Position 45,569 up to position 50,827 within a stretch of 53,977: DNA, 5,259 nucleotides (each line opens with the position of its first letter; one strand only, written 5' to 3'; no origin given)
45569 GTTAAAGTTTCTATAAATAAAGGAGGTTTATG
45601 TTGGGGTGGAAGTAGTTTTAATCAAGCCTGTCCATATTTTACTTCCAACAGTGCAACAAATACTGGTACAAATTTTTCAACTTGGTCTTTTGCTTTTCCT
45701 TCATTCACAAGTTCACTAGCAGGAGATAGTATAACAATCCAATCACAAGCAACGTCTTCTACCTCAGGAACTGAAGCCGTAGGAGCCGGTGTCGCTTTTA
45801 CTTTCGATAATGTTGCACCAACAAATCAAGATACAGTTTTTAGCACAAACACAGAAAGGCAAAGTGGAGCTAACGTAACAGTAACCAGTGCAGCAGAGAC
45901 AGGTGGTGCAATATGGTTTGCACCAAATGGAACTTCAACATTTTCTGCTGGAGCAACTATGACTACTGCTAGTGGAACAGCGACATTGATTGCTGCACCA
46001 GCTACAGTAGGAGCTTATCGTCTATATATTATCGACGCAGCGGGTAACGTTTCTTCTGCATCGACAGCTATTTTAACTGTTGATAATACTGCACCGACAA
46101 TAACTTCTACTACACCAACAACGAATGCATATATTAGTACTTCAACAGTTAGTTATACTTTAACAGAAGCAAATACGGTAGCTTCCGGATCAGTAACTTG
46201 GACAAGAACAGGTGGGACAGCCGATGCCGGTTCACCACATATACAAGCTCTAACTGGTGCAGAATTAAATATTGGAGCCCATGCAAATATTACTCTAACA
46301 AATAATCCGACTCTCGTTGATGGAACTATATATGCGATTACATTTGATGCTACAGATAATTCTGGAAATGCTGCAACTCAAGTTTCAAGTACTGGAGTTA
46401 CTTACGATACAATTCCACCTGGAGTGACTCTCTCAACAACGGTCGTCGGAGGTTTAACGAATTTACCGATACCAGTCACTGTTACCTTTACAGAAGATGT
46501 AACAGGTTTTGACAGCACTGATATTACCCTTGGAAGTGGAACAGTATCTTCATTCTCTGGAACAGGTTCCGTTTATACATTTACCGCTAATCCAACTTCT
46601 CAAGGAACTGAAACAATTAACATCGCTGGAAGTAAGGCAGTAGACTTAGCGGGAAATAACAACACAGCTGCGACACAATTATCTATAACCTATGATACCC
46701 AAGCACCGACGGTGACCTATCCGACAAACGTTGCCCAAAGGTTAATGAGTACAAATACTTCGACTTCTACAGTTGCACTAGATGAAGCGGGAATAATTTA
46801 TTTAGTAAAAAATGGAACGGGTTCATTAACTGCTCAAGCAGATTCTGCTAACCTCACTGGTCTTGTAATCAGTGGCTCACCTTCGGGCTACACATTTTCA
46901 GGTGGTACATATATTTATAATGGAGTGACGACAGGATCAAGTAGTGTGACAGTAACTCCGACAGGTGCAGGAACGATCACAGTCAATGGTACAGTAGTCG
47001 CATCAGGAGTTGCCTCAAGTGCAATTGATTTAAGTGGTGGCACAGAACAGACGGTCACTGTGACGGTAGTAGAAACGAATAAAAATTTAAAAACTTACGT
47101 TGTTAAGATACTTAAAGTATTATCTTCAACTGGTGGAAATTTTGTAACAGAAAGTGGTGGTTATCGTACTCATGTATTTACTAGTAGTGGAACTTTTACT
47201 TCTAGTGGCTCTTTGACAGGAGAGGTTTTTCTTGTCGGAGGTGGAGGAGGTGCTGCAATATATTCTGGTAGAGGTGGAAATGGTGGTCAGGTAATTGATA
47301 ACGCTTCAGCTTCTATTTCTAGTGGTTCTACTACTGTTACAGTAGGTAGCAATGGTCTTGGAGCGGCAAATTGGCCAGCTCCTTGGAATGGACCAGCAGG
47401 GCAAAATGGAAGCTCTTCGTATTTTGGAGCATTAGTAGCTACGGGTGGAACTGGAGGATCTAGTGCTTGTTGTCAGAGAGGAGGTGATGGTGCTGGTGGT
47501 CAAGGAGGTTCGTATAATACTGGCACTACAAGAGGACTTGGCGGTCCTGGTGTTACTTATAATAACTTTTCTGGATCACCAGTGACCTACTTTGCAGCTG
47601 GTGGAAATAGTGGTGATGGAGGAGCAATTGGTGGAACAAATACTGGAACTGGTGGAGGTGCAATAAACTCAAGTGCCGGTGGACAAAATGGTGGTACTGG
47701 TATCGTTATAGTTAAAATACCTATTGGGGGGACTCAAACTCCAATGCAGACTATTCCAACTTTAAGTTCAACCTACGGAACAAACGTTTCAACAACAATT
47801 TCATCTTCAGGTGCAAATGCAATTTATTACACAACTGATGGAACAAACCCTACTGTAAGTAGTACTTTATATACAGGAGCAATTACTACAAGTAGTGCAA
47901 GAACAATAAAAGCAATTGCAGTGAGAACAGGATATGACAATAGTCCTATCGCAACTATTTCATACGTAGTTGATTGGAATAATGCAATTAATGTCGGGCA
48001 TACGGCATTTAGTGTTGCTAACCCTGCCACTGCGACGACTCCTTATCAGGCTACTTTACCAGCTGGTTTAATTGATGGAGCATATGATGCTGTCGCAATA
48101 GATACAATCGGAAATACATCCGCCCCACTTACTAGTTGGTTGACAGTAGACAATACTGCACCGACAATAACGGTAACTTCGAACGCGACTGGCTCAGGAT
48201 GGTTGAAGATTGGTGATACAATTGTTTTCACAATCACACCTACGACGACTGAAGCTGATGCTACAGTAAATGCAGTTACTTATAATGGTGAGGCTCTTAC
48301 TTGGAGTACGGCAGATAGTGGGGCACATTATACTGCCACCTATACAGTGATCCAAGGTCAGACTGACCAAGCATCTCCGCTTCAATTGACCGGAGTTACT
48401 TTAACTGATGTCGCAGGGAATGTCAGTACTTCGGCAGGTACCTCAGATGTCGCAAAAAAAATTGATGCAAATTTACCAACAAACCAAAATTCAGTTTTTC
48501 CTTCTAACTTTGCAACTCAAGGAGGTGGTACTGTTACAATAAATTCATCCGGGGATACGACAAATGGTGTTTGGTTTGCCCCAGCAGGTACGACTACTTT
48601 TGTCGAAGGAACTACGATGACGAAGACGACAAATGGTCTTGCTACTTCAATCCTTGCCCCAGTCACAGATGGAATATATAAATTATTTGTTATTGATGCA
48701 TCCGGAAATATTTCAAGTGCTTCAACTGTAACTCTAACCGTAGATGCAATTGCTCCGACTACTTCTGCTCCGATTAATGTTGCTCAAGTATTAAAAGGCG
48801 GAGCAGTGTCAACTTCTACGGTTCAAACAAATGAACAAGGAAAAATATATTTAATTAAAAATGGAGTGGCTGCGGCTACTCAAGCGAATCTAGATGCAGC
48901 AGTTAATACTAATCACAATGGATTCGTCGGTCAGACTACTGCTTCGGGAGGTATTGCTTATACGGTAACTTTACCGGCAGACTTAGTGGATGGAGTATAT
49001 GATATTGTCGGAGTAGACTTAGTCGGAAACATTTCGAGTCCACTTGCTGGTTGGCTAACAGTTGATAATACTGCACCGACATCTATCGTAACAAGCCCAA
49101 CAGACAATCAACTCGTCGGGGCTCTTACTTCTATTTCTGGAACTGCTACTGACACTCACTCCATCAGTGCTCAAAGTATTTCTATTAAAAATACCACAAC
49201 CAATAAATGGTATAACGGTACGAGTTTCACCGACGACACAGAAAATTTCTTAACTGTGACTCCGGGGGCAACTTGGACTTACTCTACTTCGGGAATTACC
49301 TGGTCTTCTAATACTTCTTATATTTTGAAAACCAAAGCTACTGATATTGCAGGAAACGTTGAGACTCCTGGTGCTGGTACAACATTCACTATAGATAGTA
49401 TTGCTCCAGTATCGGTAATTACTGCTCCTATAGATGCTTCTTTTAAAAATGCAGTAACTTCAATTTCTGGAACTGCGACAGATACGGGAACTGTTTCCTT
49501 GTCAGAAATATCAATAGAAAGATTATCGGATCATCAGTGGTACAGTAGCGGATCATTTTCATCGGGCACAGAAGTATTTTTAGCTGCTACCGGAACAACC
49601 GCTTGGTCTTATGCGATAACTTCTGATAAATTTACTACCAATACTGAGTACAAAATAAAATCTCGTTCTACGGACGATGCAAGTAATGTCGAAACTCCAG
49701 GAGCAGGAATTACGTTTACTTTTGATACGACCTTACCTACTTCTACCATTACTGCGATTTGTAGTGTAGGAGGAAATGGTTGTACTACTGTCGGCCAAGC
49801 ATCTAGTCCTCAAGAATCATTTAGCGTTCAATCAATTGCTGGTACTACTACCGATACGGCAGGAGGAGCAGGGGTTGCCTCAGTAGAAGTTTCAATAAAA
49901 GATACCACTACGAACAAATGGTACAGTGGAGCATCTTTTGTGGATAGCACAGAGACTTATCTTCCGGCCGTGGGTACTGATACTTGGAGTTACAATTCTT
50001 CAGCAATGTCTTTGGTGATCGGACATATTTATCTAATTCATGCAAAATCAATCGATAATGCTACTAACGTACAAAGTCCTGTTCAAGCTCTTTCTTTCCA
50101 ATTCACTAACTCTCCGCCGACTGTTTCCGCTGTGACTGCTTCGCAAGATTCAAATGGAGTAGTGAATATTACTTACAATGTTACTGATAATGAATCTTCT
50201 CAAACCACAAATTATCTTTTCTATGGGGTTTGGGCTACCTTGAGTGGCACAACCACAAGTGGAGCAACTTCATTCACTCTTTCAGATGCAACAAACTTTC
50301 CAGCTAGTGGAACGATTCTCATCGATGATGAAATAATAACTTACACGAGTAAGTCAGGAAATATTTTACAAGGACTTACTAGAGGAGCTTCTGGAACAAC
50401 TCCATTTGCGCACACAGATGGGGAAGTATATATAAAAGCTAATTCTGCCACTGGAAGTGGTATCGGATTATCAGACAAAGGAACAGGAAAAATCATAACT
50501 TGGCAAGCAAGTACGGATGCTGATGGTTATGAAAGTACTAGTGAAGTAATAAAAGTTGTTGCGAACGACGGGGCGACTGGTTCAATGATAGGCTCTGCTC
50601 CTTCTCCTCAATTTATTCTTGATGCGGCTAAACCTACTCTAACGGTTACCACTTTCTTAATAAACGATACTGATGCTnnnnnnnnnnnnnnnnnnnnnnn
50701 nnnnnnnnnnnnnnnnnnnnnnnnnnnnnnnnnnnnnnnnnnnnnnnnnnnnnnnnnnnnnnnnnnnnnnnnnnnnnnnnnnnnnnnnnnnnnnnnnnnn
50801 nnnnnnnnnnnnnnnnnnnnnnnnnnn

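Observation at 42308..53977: Giant ORF (at least 3,890 codons, still open at the window edge) that the ORF track does not show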

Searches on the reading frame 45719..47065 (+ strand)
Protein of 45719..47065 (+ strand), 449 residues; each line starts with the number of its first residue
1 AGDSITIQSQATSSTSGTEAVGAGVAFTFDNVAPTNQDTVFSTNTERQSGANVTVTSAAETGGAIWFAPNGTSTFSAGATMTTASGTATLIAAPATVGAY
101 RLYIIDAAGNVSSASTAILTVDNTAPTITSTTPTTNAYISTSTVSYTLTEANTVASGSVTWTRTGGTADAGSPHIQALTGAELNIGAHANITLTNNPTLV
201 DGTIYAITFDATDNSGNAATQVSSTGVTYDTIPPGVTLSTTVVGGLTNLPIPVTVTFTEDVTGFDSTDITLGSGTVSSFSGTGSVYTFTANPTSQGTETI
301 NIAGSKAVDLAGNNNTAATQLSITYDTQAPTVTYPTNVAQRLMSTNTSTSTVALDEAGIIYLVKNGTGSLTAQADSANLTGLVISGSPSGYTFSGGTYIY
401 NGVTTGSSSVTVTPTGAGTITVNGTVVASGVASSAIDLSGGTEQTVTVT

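Call 14: search_protein_families(library=pfam, proteins=[window:45719-47065:+], max_evalue=0.5)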
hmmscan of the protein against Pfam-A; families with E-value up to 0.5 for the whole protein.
window:45719-47065:+ (449 aa): 3 families
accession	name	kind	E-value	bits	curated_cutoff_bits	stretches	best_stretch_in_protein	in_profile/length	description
PF19078.6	Big_12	-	4.5e-13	49.7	27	1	230-324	1-101/102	Bacterial Ig-like domain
PF06832.18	BiPBP_C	-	0.013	15.9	26.8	1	36-113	19-87/90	Penicillin-Binding Protein C-terminus Family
PF13750.12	Big_3_3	-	0.08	13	27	1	202-256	15-75/157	Bacterial Ig-like domain (group 3)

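Call 48: search_protein_families(library=phrogs, proteins=[window:45719-47065:+], max_evalue=0.01)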
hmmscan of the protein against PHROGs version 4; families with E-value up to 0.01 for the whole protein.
window:45719-47065:+ (449 aa): 0 families

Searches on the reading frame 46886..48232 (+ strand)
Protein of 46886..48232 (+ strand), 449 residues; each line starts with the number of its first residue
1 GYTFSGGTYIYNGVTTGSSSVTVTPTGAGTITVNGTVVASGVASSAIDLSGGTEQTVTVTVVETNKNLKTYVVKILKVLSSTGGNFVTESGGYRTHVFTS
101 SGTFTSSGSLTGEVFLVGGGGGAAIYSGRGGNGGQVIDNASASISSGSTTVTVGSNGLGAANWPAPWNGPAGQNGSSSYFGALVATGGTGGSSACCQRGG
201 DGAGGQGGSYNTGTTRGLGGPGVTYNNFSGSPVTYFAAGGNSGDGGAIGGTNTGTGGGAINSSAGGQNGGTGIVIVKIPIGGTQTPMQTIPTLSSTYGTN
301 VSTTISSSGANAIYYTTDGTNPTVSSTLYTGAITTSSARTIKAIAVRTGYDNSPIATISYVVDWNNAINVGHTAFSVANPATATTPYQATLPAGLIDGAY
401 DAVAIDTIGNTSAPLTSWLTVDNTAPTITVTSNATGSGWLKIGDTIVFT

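Call 14: search_protein_families(library=pfam, proteins=[window:46886-48232:+], max_evalue=0.5)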
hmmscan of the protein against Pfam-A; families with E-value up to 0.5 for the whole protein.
window:46886-48232:+ (449 aa): 6 families
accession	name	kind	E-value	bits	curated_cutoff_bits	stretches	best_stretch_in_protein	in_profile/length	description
PF13290.12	CHB_HEX_C_1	-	9.7e-14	51.5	22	1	294-357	3-67/67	Chitobiase/beta-hexosaminidase C-terminal domain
PF13287.12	Fn3_assoc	-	8.2e-13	48.7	23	1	305-360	3-59/59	Fn3 associated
PF21722.4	Gly_rich_2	-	2.5e-09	37.9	24.3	1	99-277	1-224/226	Glycine-rich domain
PF12733.13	Cadherin-like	-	0.0029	18.5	24.2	1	4-75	11-86/89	Cadherin-like beta sandwich domain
PF03168.19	LEA_2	-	0.026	15.4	25.4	1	29-74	19-64/98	Late embryogenesis abundant protein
PF19662.4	DUF6165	-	0.074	13.2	27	1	54-111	77-133/134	Family of unknown function (DUF6165)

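Call 48: search_protein_families(library=phrogs, proteins=[window:46886-48232:+], max_evalue=0.01)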
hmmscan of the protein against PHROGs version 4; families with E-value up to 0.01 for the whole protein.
window:46886-48232:+ (449 aa): 2 families
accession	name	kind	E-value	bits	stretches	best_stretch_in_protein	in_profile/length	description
phrog_2295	-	unknown function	5.4e-12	46.1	1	16-215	499-709/1183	-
phrog_863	-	tail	0.00017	21.7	1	20-335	309-663/690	tail fiber assembly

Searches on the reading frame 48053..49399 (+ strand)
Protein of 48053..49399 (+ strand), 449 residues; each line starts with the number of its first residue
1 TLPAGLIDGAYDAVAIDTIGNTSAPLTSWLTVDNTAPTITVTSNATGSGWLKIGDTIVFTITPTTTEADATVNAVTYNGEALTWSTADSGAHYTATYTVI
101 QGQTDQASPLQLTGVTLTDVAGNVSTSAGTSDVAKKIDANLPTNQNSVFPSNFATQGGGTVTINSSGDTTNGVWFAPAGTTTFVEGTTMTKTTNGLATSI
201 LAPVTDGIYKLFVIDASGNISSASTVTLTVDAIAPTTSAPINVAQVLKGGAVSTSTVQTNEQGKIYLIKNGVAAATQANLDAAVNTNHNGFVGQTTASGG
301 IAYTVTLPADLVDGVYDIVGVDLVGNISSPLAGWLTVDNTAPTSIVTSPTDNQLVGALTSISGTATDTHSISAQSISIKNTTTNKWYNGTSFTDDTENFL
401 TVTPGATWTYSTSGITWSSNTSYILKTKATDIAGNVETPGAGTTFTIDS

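Call 14: search_protein_families(library=pfam, proteins=[window:48053-49399:+], max_evalue=0.5)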
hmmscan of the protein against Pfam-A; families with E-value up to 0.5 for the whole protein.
window:48053-49399:+ (449 aa): 3 families
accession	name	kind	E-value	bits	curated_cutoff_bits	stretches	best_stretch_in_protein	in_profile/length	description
PF19077.6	Big_13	-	3.1e-06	28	27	3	282-338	43-101/102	Bacterial Ig-like domain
PF19078.6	Big_12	-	4.2e-06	27.4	27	1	33-131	1-97/102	Bacterial Ig-like domain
PF13750.12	Big_3_3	-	0.0014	18.8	27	1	8-128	14-141/157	Bacterial Ig-like domain (group 3)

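Call 48: search_protein_families(library=phrogs, proteins=[window:48053-49399:+], max_evalue=0.01)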
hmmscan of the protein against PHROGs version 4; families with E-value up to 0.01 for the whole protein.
window:48053-49399:+ (449 aa): 0 families

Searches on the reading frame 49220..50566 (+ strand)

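Call 14: search_protein_families(library=pfam, proteins=[window:49220-50566:+], max_evalue=0.5)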
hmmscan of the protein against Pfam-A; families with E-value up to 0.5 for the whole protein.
window:49220-50566:+ (449 aa): 1 family
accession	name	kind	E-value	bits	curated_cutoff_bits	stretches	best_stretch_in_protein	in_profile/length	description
PF08084.16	PROCT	-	0.018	15.4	23.6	0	5-38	55-88/123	PROCT (NUC072) domain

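Call 48: search_protein_families(library=phrogs, proteins=[window:49220-50566:+], max_evalue=0.01)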
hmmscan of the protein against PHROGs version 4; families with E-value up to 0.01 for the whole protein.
window:49220-50566:+ (449 aa): 2 families
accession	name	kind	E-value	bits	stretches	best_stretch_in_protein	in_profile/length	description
phrog_4406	-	head and packaging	3.7e-08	31.5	1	340-396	69-126/3231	virion structural protein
phrog_7578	-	unknown function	0.0003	20.9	1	340-403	27-96/300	-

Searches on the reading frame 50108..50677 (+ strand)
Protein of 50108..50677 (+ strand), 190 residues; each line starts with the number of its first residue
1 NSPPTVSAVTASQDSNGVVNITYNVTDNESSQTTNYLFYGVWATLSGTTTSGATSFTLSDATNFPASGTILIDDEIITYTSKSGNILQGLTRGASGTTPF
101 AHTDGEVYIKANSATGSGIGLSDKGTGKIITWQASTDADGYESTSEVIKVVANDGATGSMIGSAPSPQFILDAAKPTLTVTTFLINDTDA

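Call 78: search_dna_similar(query=window:50108-50677:+, collection=phages, mode=protein, max_evalue=0.001, max_rows=15)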
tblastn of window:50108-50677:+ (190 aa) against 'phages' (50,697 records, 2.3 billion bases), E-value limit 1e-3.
Records with a match: 34; places in all: 45; records where one place covers at least 80% of the query: 0.
Best place of each record, by identity: 60-80% 14; <60% 20.
By first word of the organism name: Synechococcus 22; Pelagibacter 9; Marine 1; Roseobacter 1; phage 1.
By host as written in the record: Synechococcus sp. 9; Candidatus Pelagibacter ubique HTCC1062 9; Synechococcus sp. MW02 8; Synechococcus sp. WH8102 3; Synechococcus sp. WH7803 2; - 1; Roseobacter sp. FZCC0083 1; unknown 1.
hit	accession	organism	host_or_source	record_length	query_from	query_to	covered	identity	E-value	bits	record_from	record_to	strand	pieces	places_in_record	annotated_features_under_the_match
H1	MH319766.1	Marine virus AG-345-P14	single cell amplified by WGA-X; seawater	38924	60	140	43%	41.2%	2e-5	50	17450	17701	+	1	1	record has no annotation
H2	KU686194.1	Synechococcus phage S-CAM1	Synechococcus sp.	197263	60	140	43%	38.1%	4e-4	46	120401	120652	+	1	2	hypothetical protein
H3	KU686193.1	Synechococcus phage S-CAM1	Synechococcus sp.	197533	60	140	43%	38.1%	4e-4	46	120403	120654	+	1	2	hypothetical protein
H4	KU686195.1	Synechococcus phage S-CAM1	Synechococcus sp.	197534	60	140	43%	38.1%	4e-4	46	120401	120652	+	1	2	hypothetical protein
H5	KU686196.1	Synechococcus phage S-CAM1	Synechococcus sp.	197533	60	140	43%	38.1%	4e-4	46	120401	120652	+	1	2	hypothetical protein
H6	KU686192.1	Synechococcus phage S-CAM1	Synechococcus sp.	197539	60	140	43%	38.1%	4e-4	46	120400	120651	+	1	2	hypothetical protein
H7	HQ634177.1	Synechococcus phage S-CAM1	Synechococcus sp. WH7803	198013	60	140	43%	38.1%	4e-4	46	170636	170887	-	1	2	hypothetical protein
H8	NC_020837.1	Synechococcus phage S-CAM1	Synechococcus sp. WH7803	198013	60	140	43%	38.1%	4e-4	46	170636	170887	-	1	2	virion structural protein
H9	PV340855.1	Synechococcus phage Sf-FR1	Synechococcus sp. WH8102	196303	64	110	25%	61.7%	4e-8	58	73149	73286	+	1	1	YHYH domain-containing protein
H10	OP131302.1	Pelagibacter phage Skadi-1 EXVC101P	Candidatus Pelagibacter ubique HTCC1062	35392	62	105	23%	61.4%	7e-5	48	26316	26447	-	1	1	tail tube B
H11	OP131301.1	Pelagibacter phage Skadi-4 EXVC104P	Candidatus Pelagibacter ubique HTCC1062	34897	62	105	23%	61.4%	8e-5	48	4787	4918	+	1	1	tail tube B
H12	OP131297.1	Pelagibacter phage Skadi-3 EXVC103P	Candidatus Pelagibacter ubique HTCC1062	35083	62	105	23%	61.4%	8e-5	48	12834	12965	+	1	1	tail tube B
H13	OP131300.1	Pelagibacter phage Skadi-7 EXVC107P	Candidatus Pelagibacter ubique HTCC1062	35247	62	105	23%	61.4%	8e-5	48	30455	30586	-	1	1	tail tube B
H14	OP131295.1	Pelagibacter phage Skadi-10 EXVC110P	Candidatus Pelagibacter ubique HTCC1062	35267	62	105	23%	61.4%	8e-5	48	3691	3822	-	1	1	tail tube B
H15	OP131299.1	Pelagibacter phage Skadi-2 EXVC102P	Candidatus Pelagibacter ubique HTCC1062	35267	62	105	23%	61.4%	8e-5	48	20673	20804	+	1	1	tail tube B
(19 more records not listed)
